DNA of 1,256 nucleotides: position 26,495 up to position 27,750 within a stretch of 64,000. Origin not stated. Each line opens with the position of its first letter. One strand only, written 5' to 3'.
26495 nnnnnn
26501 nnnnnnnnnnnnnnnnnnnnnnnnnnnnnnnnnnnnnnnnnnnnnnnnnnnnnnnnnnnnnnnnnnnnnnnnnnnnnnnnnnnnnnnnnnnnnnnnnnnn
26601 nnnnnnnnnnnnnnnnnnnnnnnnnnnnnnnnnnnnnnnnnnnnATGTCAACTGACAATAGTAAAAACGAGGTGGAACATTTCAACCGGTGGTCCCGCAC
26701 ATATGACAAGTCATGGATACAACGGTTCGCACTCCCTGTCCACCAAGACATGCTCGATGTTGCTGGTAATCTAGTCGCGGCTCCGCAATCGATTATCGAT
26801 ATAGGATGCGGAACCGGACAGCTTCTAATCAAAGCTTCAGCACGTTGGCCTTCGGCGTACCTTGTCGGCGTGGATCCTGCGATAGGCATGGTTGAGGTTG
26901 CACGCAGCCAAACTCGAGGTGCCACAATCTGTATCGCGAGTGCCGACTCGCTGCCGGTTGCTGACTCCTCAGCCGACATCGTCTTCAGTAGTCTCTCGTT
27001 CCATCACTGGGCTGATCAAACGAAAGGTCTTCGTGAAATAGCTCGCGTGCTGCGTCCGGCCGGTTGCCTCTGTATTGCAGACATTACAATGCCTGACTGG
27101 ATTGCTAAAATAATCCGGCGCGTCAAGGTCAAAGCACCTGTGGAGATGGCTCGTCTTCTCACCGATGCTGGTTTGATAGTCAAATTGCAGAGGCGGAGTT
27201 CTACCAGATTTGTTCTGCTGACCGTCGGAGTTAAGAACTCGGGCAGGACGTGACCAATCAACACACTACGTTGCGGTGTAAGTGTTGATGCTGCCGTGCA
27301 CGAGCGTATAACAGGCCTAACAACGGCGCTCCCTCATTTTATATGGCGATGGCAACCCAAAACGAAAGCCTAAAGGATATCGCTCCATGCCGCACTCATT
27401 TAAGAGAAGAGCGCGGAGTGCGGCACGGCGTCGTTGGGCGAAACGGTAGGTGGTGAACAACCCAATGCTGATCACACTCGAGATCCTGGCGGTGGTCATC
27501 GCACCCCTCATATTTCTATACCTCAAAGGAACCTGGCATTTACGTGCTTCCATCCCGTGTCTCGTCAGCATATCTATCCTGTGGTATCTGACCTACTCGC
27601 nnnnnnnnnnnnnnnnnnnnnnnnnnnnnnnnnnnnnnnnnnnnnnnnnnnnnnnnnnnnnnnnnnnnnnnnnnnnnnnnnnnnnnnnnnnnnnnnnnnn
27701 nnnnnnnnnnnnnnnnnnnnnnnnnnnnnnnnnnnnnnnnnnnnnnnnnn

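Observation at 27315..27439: Best attC-like site: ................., 125 bp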

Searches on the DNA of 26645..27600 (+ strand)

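Call 22: search_rna_families(source=window, start=27100, end=27600, threshold=evalue, max_evalue=10)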
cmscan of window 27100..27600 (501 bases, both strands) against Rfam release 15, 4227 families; matches with E-value up to 10: 1.
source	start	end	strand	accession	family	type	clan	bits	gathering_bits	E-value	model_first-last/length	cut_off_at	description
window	27268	27338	+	RF01057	SAH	Cis-reg; riboswitch;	-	18.7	37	0.4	1-78/78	no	SAH (S-adenosyl-L-homocysteine) riboswitch aptamer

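Call 49: build_rna_model(alignment_id=A2)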
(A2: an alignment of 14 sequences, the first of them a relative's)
Model R1 built from alignment A2 (14 sequences, 165 columns); structure: RNAalifold consensus.
model positions 152; base pairs 27; branch points 2; effective number of sequences 1.73; information 0.59 bits per position. Calibrated on 0.2 Mb of random sequence (short: E-values are rough).
structure used (alignment columns):
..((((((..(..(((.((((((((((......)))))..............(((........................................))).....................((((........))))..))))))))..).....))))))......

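Call 50: search_with_rna_model(model_id=R1, source=window, max_evalue=10, filters=off, show_alignments=4)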
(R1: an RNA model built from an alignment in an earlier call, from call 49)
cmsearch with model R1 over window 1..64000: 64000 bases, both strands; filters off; matches with E-value up to 10: 47.
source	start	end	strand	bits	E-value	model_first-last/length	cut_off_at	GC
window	3662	3720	-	11.4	0.1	1-152/152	no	0.56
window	45998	46027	-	10.3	0.22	1-152/152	no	0.6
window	22988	23030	-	10.1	0.24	1-152/152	no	0.56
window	20750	20913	+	9.5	0.37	1-152/152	no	0.57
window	20021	20052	-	8.3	0.78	1-152/152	no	0.56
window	32700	32859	-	8.3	0.81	1-152/152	no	0.57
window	60045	60074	+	7.8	1.1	1-152/152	no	0.7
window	17581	17666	-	7.6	1.2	1-152/152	no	0.45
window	5980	6018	-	7.5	1.3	1-152/152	no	0.67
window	15230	15285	-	7.3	1.6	1-152/152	no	0.61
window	14787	14822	-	7.1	1.7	1-152/152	no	0.47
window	21041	21087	-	7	1.8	1-152/152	no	0.55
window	8748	8774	-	7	1.8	1-152/152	no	0.59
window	54032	54060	+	7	1.9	1-152/152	no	0.62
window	30378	30439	-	6.8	2.1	1-152/152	no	0.66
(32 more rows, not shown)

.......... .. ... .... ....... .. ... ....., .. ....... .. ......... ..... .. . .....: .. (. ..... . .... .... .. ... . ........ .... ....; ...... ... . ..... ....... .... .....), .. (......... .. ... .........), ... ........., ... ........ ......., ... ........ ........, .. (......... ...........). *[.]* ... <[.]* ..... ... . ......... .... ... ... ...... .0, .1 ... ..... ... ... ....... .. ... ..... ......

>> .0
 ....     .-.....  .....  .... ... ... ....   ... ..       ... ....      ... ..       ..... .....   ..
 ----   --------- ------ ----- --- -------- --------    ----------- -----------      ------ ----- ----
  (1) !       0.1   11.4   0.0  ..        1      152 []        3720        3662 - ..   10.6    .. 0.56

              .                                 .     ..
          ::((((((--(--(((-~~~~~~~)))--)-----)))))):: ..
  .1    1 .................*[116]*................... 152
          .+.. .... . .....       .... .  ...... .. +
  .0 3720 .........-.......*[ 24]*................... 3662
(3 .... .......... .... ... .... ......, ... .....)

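Call 68: search_with_rna_model(model_id=R1, sources=[L008, L009, L011, L012, L013, L014, L015, L016, L017, L018, L019, L020, L021, L022, L023, L024, L025, L026, L027, L028, L029, L030, L031, L032, L033, L034, L035, L036, L037, L038, L039, L040, L041, L042, L043, L044, L045, L046, L047, L048, L049, L050, L051, L052, L053, L054, L055, L056, L057, L058, L059, L060, L061, L062, L063, L064, L065, L066, L067, L085, L086, L088, L090, L091, L092, L093], max_evalue=1)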
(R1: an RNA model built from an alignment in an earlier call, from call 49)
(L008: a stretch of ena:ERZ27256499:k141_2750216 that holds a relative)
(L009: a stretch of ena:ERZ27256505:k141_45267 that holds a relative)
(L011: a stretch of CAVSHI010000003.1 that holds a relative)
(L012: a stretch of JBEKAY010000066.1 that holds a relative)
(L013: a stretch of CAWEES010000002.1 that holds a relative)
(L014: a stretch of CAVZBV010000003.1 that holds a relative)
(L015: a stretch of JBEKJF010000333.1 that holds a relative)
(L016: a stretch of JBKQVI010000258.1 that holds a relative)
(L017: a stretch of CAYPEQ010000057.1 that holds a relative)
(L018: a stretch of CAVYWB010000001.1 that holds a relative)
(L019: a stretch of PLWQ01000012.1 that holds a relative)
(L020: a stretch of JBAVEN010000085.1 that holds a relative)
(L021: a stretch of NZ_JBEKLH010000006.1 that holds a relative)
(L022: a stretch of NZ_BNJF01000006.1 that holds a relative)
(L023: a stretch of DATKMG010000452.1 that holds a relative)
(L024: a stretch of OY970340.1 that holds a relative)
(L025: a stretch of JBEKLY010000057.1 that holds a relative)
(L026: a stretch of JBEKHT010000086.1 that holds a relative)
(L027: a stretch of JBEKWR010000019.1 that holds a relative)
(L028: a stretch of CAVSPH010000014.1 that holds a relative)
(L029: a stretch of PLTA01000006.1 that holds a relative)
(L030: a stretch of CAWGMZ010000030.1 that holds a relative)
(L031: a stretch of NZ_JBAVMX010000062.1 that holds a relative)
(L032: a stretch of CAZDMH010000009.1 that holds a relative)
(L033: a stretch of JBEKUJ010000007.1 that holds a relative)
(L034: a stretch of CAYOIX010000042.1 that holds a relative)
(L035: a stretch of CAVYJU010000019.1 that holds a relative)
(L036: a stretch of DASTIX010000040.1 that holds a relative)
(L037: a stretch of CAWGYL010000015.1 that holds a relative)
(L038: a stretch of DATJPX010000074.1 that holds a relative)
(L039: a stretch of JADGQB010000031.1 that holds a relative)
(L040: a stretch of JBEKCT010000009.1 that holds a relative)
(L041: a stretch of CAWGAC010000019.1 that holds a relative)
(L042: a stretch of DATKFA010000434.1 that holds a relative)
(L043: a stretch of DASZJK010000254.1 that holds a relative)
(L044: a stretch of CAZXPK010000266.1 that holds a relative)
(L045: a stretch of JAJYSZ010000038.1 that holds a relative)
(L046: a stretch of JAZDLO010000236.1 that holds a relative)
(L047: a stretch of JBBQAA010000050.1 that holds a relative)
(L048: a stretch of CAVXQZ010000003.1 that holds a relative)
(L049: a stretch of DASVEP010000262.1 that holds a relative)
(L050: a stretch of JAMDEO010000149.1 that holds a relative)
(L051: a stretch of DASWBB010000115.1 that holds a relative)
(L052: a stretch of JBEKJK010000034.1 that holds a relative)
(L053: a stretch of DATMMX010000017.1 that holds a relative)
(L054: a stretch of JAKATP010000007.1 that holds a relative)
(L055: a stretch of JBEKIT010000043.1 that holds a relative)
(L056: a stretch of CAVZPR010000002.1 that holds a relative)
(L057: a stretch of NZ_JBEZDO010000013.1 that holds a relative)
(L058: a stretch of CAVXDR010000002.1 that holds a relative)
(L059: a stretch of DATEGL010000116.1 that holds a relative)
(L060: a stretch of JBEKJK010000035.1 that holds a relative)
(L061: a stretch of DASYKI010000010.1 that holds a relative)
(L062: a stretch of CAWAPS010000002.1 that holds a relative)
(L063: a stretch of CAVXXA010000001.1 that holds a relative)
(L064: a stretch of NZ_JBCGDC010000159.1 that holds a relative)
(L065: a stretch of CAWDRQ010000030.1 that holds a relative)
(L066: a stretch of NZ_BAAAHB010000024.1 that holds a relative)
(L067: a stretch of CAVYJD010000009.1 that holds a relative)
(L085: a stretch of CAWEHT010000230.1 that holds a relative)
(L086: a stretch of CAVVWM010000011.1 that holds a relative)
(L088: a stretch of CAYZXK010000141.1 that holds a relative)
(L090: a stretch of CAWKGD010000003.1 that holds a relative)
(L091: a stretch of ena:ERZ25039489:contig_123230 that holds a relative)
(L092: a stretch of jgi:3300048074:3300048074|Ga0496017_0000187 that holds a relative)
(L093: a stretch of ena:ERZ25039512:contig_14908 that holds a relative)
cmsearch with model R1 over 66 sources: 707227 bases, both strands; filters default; matches with E-value up to 1: 2.
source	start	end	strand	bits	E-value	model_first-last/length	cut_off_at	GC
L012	3397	3556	+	50.2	9.5e-12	1-152/152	no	0.46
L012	6657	6872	+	18.2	0.013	1-152/152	no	0.5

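Call 69: search_with_rna_model(model_id=R1, sources=[L094, L097, L098, L099, L100, L101, L102, L103, L104, L105, L106, L107, L108, L109, L110, L111, L112, L113, L114, L115, L117, L119, L120, L121, L123, L124, L127, L128, L130, L132, L133, L134, L135, L136, L137, L138, L141, L143, L144, L145, L146, L147, L148, L149, L150, L151, L152, L153, L154, L155, L156, L157, L159, L160, L161, L162, L163, L164, L167, L168, L169, L170, L171, L172, L173], max_evalue=1)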
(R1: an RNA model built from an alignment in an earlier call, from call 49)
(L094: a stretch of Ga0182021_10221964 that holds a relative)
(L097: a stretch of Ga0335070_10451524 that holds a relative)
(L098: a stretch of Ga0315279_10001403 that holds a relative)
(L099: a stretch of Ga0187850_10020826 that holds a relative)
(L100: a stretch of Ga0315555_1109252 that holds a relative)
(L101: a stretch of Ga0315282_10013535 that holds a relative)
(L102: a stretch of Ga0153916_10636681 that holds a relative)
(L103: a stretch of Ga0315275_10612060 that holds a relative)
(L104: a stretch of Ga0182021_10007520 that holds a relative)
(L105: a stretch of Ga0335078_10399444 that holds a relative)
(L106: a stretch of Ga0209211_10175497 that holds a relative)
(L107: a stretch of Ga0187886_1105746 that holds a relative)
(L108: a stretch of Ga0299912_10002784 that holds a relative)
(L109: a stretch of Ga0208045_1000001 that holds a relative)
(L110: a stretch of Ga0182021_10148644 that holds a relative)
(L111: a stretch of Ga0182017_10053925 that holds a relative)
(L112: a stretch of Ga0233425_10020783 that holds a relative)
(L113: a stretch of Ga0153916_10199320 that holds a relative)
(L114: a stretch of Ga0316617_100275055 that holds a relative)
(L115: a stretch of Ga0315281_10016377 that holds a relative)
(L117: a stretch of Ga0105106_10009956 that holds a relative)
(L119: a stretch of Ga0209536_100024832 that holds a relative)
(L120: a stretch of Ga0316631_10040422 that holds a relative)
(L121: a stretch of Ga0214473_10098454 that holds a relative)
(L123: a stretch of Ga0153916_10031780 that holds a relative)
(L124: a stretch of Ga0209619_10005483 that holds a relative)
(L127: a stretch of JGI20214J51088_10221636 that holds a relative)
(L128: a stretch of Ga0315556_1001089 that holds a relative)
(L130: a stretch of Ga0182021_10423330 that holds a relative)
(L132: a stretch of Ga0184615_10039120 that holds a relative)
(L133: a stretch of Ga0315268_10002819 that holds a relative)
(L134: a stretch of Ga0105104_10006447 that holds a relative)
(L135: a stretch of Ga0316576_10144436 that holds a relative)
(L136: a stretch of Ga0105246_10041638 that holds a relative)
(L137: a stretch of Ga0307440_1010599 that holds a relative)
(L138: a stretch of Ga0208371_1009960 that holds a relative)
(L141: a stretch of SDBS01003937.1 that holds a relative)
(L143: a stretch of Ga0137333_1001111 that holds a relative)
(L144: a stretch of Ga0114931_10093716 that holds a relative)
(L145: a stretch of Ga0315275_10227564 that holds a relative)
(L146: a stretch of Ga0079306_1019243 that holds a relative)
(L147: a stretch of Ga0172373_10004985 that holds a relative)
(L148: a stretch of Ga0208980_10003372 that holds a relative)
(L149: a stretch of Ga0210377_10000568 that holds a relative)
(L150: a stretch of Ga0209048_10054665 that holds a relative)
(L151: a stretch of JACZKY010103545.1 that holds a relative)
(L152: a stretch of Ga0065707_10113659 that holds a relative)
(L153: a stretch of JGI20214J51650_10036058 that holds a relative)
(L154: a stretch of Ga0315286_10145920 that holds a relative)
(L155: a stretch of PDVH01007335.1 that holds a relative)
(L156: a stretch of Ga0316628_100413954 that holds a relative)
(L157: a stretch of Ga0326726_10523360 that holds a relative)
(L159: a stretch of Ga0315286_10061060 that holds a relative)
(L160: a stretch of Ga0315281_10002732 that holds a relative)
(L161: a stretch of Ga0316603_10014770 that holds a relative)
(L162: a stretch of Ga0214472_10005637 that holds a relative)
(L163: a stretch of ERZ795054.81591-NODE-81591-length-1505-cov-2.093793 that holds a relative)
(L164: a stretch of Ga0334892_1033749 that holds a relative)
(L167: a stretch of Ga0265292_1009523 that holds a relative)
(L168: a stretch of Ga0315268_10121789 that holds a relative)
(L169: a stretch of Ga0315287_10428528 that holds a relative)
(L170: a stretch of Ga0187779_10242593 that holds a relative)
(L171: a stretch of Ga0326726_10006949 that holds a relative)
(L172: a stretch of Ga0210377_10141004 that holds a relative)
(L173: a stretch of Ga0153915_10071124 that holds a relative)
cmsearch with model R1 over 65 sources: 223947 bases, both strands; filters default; matches with E-value up to 1: 10.
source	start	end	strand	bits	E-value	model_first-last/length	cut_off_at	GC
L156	830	992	+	45.6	6.1e-11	1-152/152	no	0.51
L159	3603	3761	+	45.5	6.4e-11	1-152/152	no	0.58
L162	1916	2081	+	40.6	1.6e-09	1-152/152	no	0.43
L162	6333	6498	+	34.7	8.1e-08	1-152/152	no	0.43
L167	2812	2979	+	32.5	3.4e-07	1-152/152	no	0.44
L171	3594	3683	+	31.4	7.1e-07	1-152/152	no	0.53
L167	3603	3764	+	27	1.3e-05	1-152/152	no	0.44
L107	1017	1166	+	22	0.00035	1-141/152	3'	0.42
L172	170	267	+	16.9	0.0096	1-152/152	no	0.76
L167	61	221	+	13.5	0.09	1-152/152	no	0.43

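Call 70: search_with_rna_model(model_id=R1, sources=[L010, L012, L093, L107, L141, L155, L156, L157, L159, L160, L161, L162, L167, L169, L171, L172, L148, L150], max_evalue=0.5, filters=off, make_alignment=true)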
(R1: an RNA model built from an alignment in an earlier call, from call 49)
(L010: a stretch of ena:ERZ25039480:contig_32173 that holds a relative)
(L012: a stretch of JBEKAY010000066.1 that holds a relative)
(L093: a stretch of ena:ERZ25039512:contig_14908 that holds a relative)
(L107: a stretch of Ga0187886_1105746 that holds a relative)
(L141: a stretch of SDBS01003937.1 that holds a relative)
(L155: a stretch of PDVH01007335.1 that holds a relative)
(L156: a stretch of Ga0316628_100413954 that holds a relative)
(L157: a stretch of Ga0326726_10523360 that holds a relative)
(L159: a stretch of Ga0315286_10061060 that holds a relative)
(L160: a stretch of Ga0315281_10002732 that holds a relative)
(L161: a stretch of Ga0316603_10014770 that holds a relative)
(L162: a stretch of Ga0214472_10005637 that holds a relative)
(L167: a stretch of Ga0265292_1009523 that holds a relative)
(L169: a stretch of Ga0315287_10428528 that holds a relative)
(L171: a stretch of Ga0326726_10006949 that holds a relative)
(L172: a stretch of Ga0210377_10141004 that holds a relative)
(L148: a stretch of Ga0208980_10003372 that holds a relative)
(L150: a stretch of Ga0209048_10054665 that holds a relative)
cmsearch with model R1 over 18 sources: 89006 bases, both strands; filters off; matches with E-value up to 0.5: 47.
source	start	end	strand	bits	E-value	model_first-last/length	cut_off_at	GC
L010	655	807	+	174.4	3.9e-48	1-152/152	no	0.57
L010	4432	4587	+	167.1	4.7e-46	1-152/152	no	0.56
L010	8625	8776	+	161.8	1.5e-44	1-152/152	no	0.55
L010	1891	2042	+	159.9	5.4e-44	1-152/152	no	0.56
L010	10375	10524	+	157.6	2.5e-43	1-152/152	no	0.54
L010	7797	7947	+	155.4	1.1e-42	1-152/152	no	0.54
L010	9769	9919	+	155.3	1.2e-42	1-152/152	no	0.55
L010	2254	2407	+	153.1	4.9e-42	1-152/152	no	0.59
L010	11969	12120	+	148.7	8.6e-41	1-152/152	no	0.61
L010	12836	12991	+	144.3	1.5e-39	1-152/152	no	0.63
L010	13204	13357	+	144.3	1.5e-39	1-152/152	no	0.58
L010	2656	2809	+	141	1.4e-38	1-152/152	no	0.61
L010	6651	6804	+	140.3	2.1e-38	1-152/152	no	0.62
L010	2997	3148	+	137.9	1.1e-37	1-152/152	no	0.56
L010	11347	11500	+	125.8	3e-34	1-152/152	no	0.6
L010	3339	3492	+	119.9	1.5e-32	1-152/152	no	0.6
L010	13869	14000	+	64.1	1.3e-16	11-140/152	no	0.55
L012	3397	3556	+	50.2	1.2e-12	1-152/152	no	0.46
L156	830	992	+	45.6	2.4e-11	1-152/152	no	0.51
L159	3603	3761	+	45.6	2.5e-11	1-152/152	no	0.58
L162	1916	2081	+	40.7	6.3e-10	1-152/152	no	0.43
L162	6333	6498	+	34.7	3.3e-08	1-152/152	no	0.43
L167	2812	2979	+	32.5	1.3e-07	1-152/152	no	0.44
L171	3594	3683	+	31.4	2.8e-07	1-152/152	no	0.53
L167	3603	3764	+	27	5.1e-06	1-152/152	no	0.44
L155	92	251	+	23.6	4.6e-05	1-152/152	no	0.61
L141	2861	2962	+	21.7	0.00016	1-152/152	no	0.67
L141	764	864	+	19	0.001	1-152/152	no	0.65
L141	2233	2334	+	18.3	0.0016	1-152/152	no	0.65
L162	3697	3813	+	17.5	0.0025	1-152/152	no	0.57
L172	170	267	+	16.9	0.0038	1-152/152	no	0.76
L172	635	738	+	16.4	0.0054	1-152/152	no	0.61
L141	1478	1579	+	16.3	0.0058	1-152/152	no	0.61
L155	875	1003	+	15.9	0.0073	1-152/152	no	0.6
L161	3048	3181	+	15.6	0.0088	1-152/152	no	0.6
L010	2254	2407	-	14.9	0.014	1-152/152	no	0.59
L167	61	221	+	13.5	0.035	1-152/152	no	0.43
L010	11969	12120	-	13.4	0.038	1-152/152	no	0.61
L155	1719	1876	+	13.4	0.04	1-152/152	no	0.6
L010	13204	13357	-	13.3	0.042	1-152/152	no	0.58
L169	620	706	+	13.1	0.048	1-152/152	no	0.76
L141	17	117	+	11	0.19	1-152/152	no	0.66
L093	2038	2076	-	10.5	0.25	1-152/152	no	0.44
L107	1027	1165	+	10.5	0.26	11-140/152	no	0.43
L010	6651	6804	-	9.9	0.37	1-152/152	no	0.62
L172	1270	1291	-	9.9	0.38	1-152/152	no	0.59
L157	317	449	+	9.7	0.45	1-152/152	no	0.69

Alignment A5: 47 matches aligned to the model, 433 columns, each read 5' to 3' on its own strand. Consensus structure (alignment columns), stored with it:
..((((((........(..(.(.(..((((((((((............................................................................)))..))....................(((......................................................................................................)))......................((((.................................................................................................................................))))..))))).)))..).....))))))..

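Call 71: search_with_rna_model(model_id=R1, source=window, start=27240, end=27480, max_evalue=10, filters=off, show_alignments=3)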
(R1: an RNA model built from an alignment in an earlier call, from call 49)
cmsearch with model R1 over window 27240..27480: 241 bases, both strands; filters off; matches with E-value up to 10: 12.
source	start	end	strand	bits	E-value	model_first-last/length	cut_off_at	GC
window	27247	27277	+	3.2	0.084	1-152/152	no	0.52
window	27367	27406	-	2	0.19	1-152/152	no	0.47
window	27448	27466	-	1.3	0.3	109-127/152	no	0.47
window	27255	27291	-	0.4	0.52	1-152/152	no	0.46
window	27305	27345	+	0.2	0.61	1-152/152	no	0.46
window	27388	27425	+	0.2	0.62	1-152/152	no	0.58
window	27305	27345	-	-0.3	0.83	1-152/152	no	0.46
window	27426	27443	-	-2.2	3.1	110-127/152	no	0.67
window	27293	27304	-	-2.5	3.7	1-152/152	no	0.75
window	27413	27424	-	-2.7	4.2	114-125/152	no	0.83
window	27367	27378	+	-3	5.2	1-152/152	no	0.42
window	27293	27304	+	-3.5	7.3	1-152/152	no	0.75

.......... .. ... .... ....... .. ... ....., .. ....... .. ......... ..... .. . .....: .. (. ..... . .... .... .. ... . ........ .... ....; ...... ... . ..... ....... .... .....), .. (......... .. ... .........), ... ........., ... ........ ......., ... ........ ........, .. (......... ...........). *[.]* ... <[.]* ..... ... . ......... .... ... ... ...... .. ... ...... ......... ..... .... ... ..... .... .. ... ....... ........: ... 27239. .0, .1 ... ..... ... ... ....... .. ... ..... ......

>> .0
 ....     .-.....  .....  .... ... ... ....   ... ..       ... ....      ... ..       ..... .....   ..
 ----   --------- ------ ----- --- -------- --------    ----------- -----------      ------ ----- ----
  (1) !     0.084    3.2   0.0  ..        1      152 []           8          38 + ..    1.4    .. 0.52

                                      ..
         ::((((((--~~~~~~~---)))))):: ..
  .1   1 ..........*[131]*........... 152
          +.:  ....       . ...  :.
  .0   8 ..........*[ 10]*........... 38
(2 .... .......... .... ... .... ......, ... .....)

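Call 79: search_with_rna_model(model_id=R1, sources=[L156, L159, L162, L167, L171, L155, L141, L172, L161, L010], max_evalue=0.01, filters=off, make_alignment=true)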
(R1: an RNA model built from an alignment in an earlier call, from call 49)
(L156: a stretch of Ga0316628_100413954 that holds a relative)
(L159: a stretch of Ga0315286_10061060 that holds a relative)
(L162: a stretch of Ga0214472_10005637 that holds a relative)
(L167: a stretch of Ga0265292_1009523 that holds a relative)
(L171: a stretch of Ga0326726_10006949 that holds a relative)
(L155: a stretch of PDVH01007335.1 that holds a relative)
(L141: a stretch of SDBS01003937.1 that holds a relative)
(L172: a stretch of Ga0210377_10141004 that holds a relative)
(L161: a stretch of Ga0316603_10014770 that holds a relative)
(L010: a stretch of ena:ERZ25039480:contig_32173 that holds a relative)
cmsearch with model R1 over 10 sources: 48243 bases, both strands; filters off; matches with E-value up to 0.01: 35.
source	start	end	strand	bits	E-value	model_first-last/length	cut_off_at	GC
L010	655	807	+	174.4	2.1e-48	1-152/152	no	0.57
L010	4432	4587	+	167.1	2.6e-46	1-152/152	no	0.56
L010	8625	8776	+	161.8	8.3e-45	1-152/152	no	0.55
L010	1891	2042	+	159.9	3e-44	1-152/152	no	0.56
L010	10375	10524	+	157.6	1.4e-43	1-152/152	no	0.54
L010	7797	7947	+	155.4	5.9e-43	1-152/152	no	0.54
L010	9769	9919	+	155.3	6.3e-43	1-152/152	no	0.55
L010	2254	2407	+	153.1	2.7e-42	1-152/152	no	0.59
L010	11969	12120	+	148.7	4.7e-41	1-152/152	no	0.61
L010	12836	12991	+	144.3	8.3e-40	1-152/152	no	0.63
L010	13204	13357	+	144.3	8.3e-40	1-152/152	no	0.58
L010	2656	2809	+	141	7.6e-39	1-152/152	no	0.61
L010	6651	6804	+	140.3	1.2e-38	1-152/152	no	0.62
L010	2997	3148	+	137.9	5.9e-38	1-152/152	no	0.56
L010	11347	11500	+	125.8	1.6e-34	1-152/152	no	0.6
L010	3339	3492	+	119.9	8.1e-33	1-152/152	no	0.6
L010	13869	14000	+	64.1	6.8e-17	11-140/152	no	0.55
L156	830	992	+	45.6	1.3e-11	1-152/152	no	0.51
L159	3603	3761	+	45.6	1.4e-11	1-152/152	no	0.58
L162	1916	2081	+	40.7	3.4e-10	1-152/152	no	0.43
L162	6333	6498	+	34.7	1.8e-08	1-152/152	no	0.43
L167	2812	2979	+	32.5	7.2e-08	1-152/152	no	0.44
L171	3594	3683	+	31.4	1.5e-07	1-152/152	no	0.53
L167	3603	3764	+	27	2.8e-06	1-152/152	no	0.44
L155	92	251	+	23.6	2.5e-05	1-152/152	no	0.61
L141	2861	2962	+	21.7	8.8e-05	1-152/152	no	0.67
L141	764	864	+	19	0.00054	1-152/152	no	0.65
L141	2233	2334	+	18.3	0.00084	1-152/152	no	0.65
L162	3697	3813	+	17.5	0.0014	1-152/152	no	0.57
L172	170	267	+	16.9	0.002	1-152/152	no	0.76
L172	635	738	+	16.4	0.0029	1-152/152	no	0.61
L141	1478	1579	+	16.3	0.0032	1-152/152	no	0.61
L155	875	1003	+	15.9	0.004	1-152/152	no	0.6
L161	3048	3181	+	15.6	0.0048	1-152/152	no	0.6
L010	2254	2407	-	14.9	0.0077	1-152/152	no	0.59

Alignment A7: 35 matches aligned to the model, 361 columns, each read 5' to 3' on its own strand. Consensus structure (alignment columns), stored with it:
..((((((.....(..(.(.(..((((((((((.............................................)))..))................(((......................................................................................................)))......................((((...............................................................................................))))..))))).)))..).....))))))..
